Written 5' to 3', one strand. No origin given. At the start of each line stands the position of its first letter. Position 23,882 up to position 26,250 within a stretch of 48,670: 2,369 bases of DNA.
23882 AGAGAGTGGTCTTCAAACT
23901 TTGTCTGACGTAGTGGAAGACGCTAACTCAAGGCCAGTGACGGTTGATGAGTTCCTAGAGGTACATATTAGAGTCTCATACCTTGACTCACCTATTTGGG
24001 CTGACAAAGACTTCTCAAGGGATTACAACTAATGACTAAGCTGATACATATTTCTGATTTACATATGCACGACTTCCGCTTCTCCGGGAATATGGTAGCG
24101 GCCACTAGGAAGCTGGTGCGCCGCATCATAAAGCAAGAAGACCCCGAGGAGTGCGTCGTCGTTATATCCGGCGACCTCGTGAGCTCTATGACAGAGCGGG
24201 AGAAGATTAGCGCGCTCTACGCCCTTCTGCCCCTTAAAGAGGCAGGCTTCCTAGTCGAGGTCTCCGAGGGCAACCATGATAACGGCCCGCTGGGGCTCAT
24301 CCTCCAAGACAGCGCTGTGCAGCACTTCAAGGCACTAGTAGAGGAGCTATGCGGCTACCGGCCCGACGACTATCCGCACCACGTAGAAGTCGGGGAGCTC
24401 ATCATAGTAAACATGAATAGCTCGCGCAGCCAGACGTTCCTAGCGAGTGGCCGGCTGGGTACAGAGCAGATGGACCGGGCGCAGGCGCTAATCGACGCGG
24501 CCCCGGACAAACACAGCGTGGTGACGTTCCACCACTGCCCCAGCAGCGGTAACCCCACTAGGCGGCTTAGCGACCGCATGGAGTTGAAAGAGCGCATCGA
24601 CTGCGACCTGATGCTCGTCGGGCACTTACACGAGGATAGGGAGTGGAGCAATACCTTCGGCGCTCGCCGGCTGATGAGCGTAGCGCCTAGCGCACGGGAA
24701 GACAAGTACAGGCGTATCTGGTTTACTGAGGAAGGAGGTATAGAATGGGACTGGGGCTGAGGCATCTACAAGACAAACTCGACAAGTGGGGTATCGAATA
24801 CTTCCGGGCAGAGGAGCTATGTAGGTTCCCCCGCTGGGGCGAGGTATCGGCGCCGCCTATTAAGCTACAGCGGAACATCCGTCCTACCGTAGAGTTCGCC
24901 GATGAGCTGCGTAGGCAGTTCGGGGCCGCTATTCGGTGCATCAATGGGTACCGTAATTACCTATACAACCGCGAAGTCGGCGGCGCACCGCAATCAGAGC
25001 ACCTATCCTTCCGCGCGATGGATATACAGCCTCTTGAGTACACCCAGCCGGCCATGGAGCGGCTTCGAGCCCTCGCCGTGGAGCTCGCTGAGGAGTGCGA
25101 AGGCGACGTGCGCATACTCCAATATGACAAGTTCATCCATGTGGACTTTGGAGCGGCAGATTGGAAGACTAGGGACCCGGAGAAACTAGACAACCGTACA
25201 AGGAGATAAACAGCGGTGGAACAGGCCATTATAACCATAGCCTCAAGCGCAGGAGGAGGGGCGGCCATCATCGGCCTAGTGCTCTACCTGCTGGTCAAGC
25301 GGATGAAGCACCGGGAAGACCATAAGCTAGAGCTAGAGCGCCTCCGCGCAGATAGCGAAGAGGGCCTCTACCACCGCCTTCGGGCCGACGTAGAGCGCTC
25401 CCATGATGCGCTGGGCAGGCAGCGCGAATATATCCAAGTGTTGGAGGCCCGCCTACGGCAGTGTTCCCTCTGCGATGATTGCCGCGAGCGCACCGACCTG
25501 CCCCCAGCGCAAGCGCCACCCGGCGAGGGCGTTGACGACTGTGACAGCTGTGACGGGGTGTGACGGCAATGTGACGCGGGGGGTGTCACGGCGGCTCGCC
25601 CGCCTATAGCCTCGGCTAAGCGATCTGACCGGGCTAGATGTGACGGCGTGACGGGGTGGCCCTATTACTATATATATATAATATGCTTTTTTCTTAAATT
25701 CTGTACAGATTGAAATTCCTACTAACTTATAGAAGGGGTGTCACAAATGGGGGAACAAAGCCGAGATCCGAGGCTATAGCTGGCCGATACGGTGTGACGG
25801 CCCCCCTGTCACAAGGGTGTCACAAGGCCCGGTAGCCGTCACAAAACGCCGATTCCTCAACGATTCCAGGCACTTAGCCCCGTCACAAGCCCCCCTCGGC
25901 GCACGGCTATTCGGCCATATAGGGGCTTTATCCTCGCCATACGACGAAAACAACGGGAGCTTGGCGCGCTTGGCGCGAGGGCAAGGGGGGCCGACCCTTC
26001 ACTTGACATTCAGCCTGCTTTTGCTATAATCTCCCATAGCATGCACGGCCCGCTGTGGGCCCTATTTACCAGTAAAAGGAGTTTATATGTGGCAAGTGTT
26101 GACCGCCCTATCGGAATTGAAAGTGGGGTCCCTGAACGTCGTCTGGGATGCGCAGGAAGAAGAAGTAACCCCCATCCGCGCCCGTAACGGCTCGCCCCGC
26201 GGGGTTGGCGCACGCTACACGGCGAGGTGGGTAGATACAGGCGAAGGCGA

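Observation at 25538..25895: Second copy of the iteron/AT-core module between the lysis genes and the replication operon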

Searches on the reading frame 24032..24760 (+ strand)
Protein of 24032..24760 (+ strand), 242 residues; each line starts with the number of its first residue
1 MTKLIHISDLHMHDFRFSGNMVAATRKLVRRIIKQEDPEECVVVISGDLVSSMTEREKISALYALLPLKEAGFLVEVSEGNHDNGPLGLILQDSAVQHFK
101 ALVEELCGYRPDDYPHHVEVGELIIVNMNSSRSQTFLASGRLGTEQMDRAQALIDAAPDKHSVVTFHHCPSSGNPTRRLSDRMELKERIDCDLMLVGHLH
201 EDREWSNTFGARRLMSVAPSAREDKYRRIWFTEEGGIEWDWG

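Call 8: search_protein_families(library=phrogs, proteins=[window:24032-24760:+])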
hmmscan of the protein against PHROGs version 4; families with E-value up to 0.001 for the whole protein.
window:24032-24760:+ (242 aa): 2 families
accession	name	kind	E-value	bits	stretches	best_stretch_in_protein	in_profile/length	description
phrog_1649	-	other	4.6e-06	26.5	0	1-84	35-105/308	metallo-phosphoesterase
phrog_547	-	other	0.00052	20.2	0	3-100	30-126/245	phosphoesterase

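Call 9: search_protein_families(library=pfam, proteins=[window:24032-24760:+])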
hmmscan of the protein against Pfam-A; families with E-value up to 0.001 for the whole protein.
window:24032-24760:+ (242 aa): 1 family
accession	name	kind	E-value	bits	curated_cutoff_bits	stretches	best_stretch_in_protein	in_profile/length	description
PF00149.33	Metallophos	-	7.5e-10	40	21.5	1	3-201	2-190/191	Calcineurin-like phosphoesterase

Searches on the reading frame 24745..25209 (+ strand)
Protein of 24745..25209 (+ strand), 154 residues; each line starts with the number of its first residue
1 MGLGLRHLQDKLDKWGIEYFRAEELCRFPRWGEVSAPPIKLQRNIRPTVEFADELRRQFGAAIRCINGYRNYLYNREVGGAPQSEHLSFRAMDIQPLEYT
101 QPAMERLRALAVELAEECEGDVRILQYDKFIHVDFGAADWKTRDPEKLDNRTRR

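Call 8: search_protein_families(library=phrogs, proteins=[window:24745-25209:+])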
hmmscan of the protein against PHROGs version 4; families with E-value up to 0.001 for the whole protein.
window:24745-25209:+ (154 aa): 2 families
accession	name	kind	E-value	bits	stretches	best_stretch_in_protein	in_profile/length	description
phrog_894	-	lysis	4.2e-14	53.3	1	30-138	63-164/389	endolysin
phrog_17373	-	other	7e-05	23.6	1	54-143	47-131/224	peptidase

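Call 9: search_protein_families(library=pfam, proteins=[window:24745-25209:+])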
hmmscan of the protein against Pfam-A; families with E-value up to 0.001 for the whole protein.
window:24745-25209:+ (154 aa): 1 family
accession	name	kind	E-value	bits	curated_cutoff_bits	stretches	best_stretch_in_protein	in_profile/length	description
PF08291.16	Peptidase_M15_3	-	2.5e-13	50.6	23.2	1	45-134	25-108/108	Peptidase M15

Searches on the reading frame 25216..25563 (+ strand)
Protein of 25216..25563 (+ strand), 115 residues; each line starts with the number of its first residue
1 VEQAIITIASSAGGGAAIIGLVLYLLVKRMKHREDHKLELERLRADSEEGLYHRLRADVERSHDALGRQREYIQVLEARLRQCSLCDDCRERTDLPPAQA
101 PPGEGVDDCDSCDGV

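Call 8: search_protein_families(library=phrogs, proteins=[window:25216-25563:+])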
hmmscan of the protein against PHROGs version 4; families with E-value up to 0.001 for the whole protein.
window:25216-25563:+ (115 aa): 0 families

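Call 9: search_protein_families(library=pfam, proteins=[window:25216-25563:+])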
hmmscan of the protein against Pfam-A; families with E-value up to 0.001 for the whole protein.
window:25216-25563:+ (115 aa): 0 families

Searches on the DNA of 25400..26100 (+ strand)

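Call 6: search_dna_similar(query=window:25400-26100:+, collection=phages, mode=distant, max_rows=30)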
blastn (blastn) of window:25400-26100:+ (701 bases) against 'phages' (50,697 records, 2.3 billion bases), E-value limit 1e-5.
No match.
